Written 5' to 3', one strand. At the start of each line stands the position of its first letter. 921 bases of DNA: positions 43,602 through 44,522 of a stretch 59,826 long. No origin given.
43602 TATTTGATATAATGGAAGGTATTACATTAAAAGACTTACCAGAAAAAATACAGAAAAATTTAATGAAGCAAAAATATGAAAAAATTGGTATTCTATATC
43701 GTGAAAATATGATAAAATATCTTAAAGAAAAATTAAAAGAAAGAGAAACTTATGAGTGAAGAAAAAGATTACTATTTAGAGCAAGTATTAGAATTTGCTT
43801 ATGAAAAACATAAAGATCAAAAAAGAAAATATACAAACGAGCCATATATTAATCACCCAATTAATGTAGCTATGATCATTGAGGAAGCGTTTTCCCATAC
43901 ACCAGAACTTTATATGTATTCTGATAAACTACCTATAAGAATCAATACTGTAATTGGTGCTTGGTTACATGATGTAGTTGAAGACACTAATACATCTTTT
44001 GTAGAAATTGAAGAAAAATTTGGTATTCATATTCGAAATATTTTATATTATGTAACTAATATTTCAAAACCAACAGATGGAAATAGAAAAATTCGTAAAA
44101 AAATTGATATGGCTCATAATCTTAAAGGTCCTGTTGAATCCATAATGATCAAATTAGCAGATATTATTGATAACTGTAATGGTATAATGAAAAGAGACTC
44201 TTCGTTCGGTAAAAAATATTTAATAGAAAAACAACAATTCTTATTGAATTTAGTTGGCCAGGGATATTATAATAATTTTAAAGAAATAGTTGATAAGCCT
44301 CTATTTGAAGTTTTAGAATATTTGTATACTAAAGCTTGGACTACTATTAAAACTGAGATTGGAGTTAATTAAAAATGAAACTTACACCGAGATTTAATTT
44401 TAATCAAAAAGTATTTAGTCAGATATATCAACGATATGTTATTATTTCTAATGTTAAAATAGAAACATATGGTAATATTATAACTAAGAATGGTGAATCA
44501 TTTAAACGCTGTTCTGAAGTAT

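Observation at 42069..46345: Tightly coupled block of CCA-adding/repair enzyme, SpoT-type small alarmone hydrolase, metallophosphoesterase and NUDIX: candidate tRNA-3'-end repair or anti-toxSAS counter-defence module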

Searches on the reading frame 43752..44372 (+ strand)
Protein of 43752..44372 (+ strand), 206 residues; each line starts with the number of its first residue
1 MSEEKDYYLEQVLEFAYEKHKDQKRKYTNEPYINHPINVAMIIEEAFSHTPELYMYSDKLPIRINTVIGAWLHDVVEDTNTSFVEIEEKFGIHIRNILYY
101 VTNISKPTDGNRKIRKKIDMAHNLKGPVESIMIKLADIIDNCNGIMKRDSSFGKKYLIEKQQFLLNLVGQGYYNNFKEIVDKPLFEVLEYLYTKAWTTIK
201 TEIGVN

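Call 4: search_protein_families(library=pfam, proteins=[window:43752-44372:+], max_evalue=0.01)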
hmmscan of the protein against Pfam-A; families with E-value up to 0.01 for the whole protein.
window:43752-44372:+ (206 aa): 2 families
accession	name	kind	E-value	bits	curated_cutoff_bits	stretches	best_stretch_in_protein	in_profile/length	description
PF13328.12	HD_4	-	6.3e-09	36.2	27.2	1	13-140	2-122/156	HD domain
PF01966.28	HD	-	8.9e-06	26.4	22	1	32-141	1-115/116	HD domain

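Call 5: search_protein_families(library=phrogs, proteins=[window:43752-44372:+], max_evalue=0.001)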
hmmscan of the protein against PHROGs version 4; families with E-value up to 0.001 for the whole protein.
window:43752-44372:+ (206 aa): 3 families
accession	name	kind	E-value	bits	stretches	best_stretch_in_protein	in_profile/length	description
phrog_990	-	other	3.6e-30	106.4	1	9-168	155-296/374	metal-dependent phosphohydrolase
phrog_32047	-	other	4.3e-13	50.2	1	16-102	31-106/301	phosphohydrolase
phrog_15275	-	unknown function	4e-05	24.4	1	63-200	72-203/223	-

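Call 8: search_dna_similar(query=window:43752-44372:+, collection=phages, mode=protein, max_rows=40)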
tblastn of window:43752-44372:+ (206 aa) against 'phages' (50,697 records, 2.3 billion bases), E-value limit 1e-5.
Records with a match: 216; places in all: 217; records where one place covers at least 80% of the query: 37.
Best place of each record, by identity: <60% 216.
By first word of the organism name: Pseudomonas 55; Erwinia 46; Rhizobium 14; Bacteriophage 13; Dickeya 8; Klebsiella 8; Vibrio 8; Caulobacter 8; Salmonella 7; Listeria 7; and 19 more.
By host as written in the record: Erwinia amylovora 41; - 26; Pseudomonas aeruginosa 23; Klebsiella pneumoniae 9; Pseudomonas aeruginosa PAO1 8; Listeria monocytogenes 7; Dickeya solani MK10 6; Caulobacter vibrioides CB15 6; and 65 more.
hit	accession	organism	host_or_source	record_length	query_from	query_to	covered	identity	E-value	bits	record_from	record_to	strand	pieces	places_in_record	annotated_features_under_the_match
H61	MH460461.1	Dickeya phage vB_DsoM_JA29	Dickeya solani MK10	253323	3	202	97%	33.7%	3e-19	91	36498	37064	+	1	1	hypothetical protein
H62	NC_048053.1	Dickeya phage vB_DsoM_JA29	Dickeya solani MK10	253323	3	202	97%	33.7%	3e-19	91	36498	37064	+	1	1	metal-dependent phosphohydrolase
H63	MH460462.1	Dickeya phage vB_DsoM_JA33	Dickeya solani MK10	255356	3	202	97%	33.2%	4e-18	87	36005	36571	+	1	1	putative bifunctional (p)ppGpp synthetase/guanosine-3' 5'-bis ...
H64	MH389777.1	Dickeya phage vB_DsoM_JA11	Dickeya solani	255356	3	202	97%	33.2%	4e-18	87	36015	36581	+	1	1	putative bifunctional (p)ppGpp synthetase/guanosine-3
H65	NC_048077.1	Dickeya phage vB_DsoM_JA11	Dickeya solani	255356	3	202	97%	33.2%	4e-18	87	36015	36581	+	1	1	metal-dependent phosphohydrolase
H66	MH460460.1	Dickeya phage vB_DsoM_JA13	Dickeya solani MK10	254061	3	202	97%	33.2%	1e-17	86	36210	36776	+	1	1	putative bifunctional (p)ppGpp synthetase/guanosine-3' 5'-bis ...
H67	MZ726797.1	Escherichia phage vB_EcoS_AVIO78A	Escherichia coli O78 Strain ECL23026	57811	14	187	84%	36.6%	3e-25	107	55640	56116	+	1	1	hypothetical protein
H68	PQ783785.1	Escherichia phage PDP46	Escherichia coli HS(pFamp)R (ATCC ...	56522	14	187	84%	35.6%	2e-25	108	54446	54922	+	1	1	RelA/SpoT family (p)ppGpp synthetase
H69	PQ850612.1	Escherichia phage KarinMuster_Bas82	Escherichia coli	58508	14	187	84%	35.1%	3e-25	108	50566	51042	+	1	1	metal-dependent phosphohydrolase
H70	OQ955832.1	Escherichia phage vB_EcoS_PJ16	Multidrug resistant Escherichia coli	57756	14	187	84%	35.1%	8e-25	106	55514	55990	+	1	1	PJ16_095: polyphosphate hydrolase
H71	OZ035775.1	Sashavirus BDX09P1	-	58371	14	186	84%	35.1%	9e-18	113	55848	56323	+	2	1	record has no annotation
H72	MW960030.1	Rhizobium phage RHph_X66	R. phaseoli sv. phaseoli INC 2-5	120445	1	169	82%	34.3%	2e-21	97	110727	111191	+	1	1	putative metal-dependent phosphohydrolase protein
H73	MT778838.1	Rhizobium phage V1VFA-S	-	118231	1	169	82%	34.3%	4e-21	96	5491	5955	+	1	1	bifunctional (p)ppGpp synthetase/guanosine-3',5'-bis(diphosphate) ...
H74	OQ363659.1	Pseudomonas phage D6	Pseudomonas syringae pv. tomato str. ...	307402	23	171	72%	38.9%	4e-24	104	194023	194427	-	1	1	HD domain-containing protein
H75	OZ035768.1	Sashavirus 536P12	-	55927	14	167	75%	37.7%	4e-25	107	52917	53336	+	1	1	record has no annotation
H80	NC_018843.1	Salmonella phage SSU5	Salmonella enterica subsp. enterica ...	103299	15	167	74%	37.2%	4e-21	96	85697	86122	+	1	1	metal-dependent phosphohydrolase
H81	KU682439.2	Stenotrophomonas phage vB_SmaS-DLP_6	Stenotrophomonas maltophilia D1571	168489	6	182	86%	32.0%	3e-21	96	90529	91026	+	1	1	guanosine-3',5'-bis(diphosphate) 3'-pyrophosphohydrolase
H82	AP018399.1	Xanthomonas phage XacN1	Xanthomonas citri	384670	6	181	85%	32.0%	2e-19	91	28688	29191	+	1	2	GTP pyrophosphokinase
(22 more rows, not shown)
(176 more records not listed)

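Call 9: search_solved_structures(query=window:43752-44372:+, max_evalue=1, show_alignments=3)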
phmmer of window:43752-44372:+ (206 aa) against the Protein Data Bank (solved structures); distinct sequences matched with E-value up to 1: 21.
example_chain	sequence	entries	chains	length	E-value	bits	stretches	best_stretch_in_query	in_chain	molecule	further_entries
3nqw_A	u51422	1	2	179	2.6e-13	53.6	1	11-146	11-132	CG11900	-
3nr1_A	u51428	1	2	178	5.6e-12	49.3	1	10-146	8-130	HD domain-containing protein 3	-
5vxa_A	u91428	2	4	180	4.8e-11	46.2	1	9-146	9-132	Guanosine-3',5'-bis(diphosphate) 3'-pyrophosphohydrolase MESH1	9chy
4yf1_A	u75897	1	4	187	2.3e-10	44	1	8-176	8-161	Lmo0812 protein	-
7oiw_A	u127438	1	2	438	2.7e-08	37.2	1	3-144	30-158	GTP pyrophosphokinase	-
6yxa_A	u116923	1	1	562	3e-08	37.1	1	2-143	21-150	GTP pyrophosphokinase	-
1vj7_A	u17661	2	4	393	5.2e-08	36.3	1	3-144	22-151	Bifunctional RELA/SPOT | Bifunctional (p)ppGpp synthase/hydrolase RelA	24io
8acu_A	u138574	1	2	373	5.7e-08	36.2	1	2-143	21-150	GTP pyrophosphokinase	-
7ohg_A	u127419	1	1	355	4.5e-07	33.3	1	9-143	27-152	Guanosine-3',5'-bis(Diphosphate) 3'-pyrophosphohydrolase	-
6s2t_A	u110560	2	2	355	4.5e-07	33.3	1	9-143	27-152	(P)ppGpp synthetase I, SpoT/RelA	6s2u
6s2v_A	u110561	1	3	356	4.5e-07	33.2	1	9-143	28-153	(P)ppGpp synthetase I, SpoT/RelA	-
8fr8_I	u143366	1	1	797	1e-06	32.1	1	9-142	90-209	GTP pyrophosphokinase RelA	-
5xnx_A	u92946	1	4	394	1.9e-06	31.2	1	9-142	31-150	Bifunctional (p)ppGpp synthase/hydrolase RelA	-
7qoe_A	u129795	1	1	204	7e-06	29.4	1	10-150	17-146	HDc domain-containing protein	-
7qps_A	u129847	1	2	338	1.3e-05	28.4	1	25-143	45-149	ACT domain protein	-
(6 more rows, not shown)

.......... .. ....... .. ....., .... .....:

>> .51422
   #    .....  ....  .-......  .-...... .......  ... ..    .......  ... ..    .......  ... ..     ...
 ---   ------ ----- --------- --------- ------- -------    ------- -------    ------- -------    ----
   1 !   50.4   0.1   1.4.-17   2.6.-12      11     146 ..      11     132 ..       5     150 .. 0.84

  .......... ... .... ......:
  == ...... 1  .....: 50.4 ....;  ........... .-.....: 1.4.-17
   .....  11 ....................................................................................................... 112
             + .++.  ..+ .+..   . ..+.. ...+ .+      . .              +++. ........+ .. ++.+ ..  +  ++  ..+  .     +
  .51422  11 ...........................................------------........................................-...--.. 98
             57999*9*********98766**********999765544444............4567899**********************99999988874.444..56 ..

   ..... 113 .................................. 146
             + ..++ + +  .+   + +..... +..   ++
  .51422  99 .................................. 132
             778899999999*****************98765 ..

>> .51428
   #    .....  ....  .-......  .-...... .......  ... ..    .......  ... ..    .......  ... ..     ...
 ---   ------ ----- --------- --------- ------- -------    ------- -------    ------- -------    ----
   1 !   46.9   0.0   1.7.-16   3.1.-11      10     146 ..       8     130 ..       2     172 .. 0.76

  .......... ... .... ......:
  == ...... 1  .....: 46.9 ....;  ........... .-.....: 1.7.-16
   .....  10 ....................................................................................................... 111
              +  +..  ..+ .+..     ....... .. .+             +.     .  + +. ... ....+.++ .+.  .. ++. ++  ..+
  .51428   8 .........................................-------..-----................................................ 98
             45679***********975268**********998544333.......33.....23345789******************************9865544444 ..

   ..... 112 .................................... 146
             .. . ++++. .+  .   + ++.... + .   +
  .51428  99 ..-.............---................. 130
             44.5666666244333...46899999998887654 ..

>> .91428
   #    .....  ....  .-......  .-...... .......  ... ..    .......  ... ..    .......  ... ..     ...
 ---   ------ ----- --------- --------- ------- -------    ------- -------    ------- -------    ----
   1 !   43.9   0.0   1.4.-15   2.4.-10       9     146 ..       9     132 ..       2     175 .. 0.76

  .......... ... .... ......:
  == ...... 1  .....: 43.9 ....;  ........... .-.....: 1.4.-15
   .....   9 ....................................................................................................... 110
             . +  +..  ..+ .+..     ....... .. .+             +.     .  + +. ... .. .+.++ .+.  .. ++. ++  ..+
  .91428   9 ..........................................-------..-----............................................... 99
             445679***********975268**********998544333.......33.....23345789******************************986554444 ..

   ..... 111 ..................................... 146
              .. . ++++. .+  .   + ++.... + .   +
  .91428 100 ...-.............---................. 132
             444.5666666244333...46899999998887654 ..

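Call 12: find_related_loci(query=window:43752-44372:+, collection=viral_contigs, flank=10000)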
Query window:43752-44372:+ (206 aa) in viral_contigs; peptide patterns used: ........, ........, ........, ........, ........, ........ (x = any residue, [..] = any of these).
13 stretches matched a pattern; 3 encode a relative of the query (tblastn E <= 1e-3); 3 distinct loci.
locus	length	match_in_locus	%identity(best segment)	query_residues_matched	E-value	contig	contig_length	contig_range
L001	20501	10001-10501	49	10-164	1e-47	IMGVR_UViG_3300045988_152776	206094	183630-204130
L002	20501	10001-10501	49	10-164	2e-47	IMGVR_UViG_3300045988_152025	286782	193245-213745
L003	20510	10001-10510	48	10-167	2e-47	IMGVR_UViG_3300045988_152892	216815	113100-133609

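Call 16: find_homologous_proteins(query=window:43752-44372:+)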
Query window:43752-44372:+ (206 aa): 187 proteins with E <= 0.001 among 260 candidates; the best 120 are listed.
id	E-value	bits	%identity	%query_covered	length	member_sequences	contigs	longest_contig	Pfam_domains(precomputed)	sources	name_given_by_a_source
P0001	3.1e-131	453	99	100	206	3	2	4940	PF13328.13,PF01966.29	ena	-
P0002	2.6e-107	375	84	98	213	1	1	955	PF13328.13,PF01966.29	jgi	jgi:(p)ppGpp synthase/HD superfamily hydrolase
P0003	1.5e-99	350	79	97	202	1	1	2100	PF13328.13,PF01966.29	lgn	-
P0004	1.0e-96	341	76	100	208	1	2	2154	PF13328.13,PF01966.29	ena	-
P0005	1.4e-96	340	77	97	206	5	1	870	PF13328.13,PF01966.29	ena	-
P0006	1.6e-91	324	74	97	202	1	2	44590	PF13328.13,PF01966.29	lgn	-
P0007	6.7e-70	253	65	87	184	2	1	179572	PF13328.13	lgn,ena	-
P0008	2.7e-47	179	52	80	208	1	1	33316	PF13328.13,PF01966.29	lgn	-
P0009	4.4e-43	166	48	79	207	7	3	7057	PF13328.13,PF01966.29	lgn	-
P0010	8.3e-43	165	45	93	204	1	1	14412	PF13328.13,PF01966.29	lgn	-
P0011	1.2e-42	164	47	79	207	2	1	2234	PF13328.13,PF01966.29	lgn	-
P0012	2.6e-39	153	45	86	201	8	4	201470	PF13328.13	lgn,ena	-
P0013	4.5e-31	126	45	84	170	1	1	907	PF13328.13,PF01966.29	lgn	-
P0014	5.8e-30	123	43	79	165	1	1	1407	PF13328.13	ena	-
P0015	6.9e-30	123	44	77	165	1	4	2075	PF13328.13,PF01966.29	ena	-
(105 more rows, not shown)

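Call 17: find_encoding_contigs(protein=P0006, flank=10000, max_places=3)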
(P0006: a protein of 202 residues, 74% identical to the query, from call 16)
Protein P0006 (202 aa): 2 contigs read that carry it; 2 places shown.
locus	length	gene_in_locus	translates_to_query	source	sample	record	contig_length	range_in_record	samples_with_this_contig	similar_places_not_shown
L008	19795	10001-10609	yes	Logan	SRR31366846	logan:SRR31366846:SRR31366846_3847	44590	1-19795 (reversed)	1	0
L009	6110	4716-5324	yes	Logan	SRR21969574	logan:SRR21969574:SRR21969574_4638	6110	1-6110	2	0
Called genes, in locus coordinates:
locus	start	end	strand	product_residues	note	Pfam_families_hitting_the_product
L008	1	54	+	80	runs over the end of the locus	PF16805:Trans_coact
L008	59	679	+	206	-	PF08993:T4_Gp59_N (weak)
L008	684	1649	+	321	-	PF08804:gp32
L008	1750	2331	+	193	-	PF11246:Phage_gp53 (weak)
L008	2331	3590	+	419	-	-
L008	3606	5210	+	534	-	PF06714:Gp5_OB, PF08291:Peptidase_M15_3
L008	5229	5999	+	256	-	-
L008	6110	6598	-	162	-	PF08722:Tn7_TnsA-like_N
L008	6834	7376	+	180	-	PF07486:Hydrolase_2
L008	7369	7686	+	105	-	-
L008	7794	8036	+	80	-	-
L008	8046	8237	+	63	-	-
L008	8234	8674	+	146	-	-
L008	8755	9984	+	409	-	PF01743:PolyA_pol, PF12627:PolyA_pol_RNAbd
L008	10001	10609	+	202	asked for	PF13328:HD_4, PF01966:HD (weak)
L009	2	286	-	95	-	?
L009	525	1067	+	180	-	PF07486:Hydrolase_2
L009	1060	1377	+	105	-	-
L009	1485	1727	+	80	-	-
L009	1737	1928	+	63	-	-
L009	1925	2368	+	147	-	-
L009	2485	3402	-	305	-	-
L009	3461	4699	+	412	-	PF01743:PolyA_pol, PF12627:PolyA_pol_RNAbd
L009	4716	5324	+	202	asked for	PF13328:HD_4, PF01966:HD (weak)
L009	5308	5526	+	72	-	-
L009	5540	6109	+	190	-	?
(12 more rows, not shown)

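Call 18: find_encoding_contigs(protein=P0007, flank=10000, max_places=3)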
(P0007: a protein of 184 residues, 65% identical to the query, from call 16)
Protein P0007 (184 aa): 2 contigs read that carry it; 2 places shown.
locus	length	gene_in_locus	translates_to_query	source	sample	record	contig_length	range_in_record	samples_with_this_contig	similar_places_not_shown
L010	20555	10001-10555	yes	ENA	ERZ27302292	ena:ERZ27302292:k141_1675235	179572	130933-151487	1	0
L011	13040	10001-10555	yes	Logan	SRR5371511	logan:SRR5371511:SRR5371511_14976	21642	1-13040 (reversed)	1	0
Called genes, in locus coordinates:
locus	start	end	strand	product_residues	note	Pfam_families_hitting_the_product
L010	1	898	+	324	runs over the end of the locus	PF08804:gp32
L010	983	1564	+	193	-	PF11246:Phage_gp53 (faint)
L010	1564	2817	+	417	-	-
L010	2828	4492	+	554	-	PF06714:Gp5_OB, PF08291:Peptidase_M15_3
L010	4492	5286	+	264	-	-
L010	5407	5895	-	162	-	PF08722:Tn7_TnsA-like_N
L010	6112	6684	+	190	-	PF07486:Hydrolase_2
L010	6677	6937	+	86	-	-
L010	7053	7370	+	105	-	-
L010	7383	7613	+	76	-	-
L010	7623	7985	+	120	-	-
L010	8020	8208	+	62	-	-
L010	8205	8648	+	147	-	-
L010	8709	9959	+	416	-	PF01743:PolyA_pol, PF12627:PolyA_pol_RNAbd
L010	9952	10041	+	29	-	-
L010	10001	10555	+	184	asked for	PF13328:HD_4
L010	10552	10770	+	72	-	-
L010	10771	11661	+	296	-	PF00149:Metallophos, PF12850:Metallophos_2 (faint)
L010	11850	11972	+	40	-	-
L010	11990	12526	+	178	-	PF00293:NUDIX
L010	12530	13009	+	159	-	-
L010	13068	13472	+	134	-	-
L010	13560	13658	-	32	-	-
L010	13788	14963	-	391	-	PF07282:Cas12f1-like_TNB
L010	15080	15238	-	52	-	-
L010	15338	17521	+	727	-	PF03237:Terminase_6N, PF17289:Terminase_6C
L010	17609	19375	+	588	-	PF04984:Phage_sheath_1, PF17482:Phage_sheath_1C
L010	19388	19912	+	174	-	PF06841:Phage_T4_gp19 (weak), PF23849:Phage_TTP_2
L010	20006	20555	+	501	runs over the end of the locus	PF07230:Portal_T4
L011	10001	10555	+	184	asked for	PF13328:HD_4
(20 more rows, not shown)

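Call 19: find_encoding_contigs(protein=P0008, flank=10000, max_places=3)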
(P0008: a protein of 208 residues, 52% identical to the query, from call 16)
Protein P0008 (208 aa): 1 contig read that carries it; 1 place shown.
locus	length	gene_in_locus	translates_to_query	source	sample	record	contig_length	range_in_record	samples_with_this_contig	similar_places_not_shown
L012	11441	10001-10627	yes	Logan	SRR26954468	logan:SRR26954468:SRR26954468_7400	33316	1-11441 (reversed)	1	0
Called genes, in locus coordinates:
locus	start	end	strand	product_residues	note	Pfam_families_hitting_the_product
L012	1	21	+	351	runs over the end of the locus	PF02739:5_3_exonuc_N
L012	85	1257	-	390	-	PF01385:OrfB_IS605, PF07282:Cas12f1-like_TNB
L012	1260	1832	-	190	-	PF00239:Resolvase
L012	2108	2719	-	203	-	PF02223:Thymidylate_kin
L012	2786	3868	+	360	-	PF17289:Terminase_6C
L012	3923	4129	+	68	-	-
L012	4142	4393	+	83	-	PF02943:FeThRed_B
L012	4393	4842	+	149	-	PF18907:DUF5662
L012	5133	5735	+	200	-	PF12728:HTH_17 (weak), PF00239:Resolvase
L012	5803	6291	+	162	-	PF27229:SSO2105_N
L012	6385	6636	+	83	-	-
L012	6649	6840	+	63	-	-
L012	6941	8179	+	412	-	PF01139:RtcB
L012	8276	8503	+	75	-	-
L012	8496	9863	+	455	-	PF00464:SHMT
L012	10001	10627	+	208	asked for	PF13328:HD_4, PF01966:HD (weak)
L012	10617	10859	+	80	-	-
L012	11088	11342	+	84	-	-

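Call 22: find_related_loci(query=A1, collection=viral_contigs, flank=10000)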
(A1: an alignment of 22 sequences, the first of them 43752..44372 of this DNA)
Query A1 (206 aa) in viral_contigs; peptide patterns used: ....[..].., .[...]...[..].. (x = any residue, [..] = any of these).
600 stretches matched a pattern (row limit reached: there are more); 496 encode a relative of the query (tblastn E <= 1e-3); the best 80 are kept; 80 distinct loci.
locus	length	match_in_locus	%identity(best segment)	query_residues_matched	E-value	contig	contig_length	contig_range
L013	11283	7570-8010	43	11-171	3e-40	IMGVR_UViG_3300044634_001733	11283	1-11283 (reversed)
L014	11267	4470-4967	39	9-196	3e-40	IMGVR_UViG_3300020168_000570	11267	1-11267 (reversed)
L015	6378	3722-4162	43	11-171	3e-40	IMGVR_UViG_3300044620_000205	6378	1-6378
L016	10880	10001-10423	44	11-164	2e-39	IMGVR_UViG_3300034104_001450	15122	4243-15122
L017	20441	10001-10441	43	11-171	1e-39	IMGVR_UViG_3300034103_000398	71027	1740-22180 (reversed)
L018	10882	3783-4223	43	11-171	3e-39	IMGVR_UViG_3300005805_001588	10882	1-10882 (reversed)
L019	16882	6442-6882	42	11-171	4e-39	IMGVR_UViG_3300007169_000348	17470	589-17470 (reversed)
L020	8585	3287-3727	43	11-171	3e-39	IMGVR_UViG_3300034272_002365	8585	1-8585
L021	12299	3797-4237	43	11-171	4e-39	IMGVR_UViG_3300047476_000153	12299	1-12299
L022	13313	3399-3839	42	11-171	8e-39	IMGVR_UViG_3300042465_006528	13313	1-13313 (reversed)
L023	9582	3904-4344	43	11-171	4e-39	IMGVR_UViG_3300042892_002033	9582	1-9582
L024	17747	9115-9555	42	11-171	8e-39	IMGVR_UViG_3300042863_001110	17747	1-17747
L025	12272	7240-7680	42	11-171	5e-39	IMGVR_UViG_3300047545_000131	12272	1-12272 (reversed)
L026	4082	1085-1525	43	11-171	5e-39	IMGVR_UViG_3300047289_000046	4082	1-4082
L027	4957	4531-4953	44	11-164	2e-38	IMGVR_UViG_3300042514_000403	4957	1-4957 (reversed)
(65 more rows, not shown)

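Call 24: search_protein_families(library=ncbifam, proteins=[window:43752-44372:+], max_evalue=0.01)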
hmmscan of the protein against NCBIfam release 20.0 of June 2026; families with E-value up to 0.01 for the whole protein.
window:43752-44372:+ (206 aa): 2 families
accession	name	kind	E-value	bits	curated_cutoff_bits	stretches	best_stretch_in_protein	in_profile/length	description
TIGR00691.1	spoT_relA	subfamily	4.6e-20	71.5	499.2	1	13-145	2-122/687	RelA/SpoT family protein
NF008303.0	PRK11092.1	equivalog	1.7e-10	39.7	947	1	6-142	20-144/702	bifunctional GTP diphosphokinase/guanosine-3',5'-bis pyrophosphate 3'-pyrophosphohydrolase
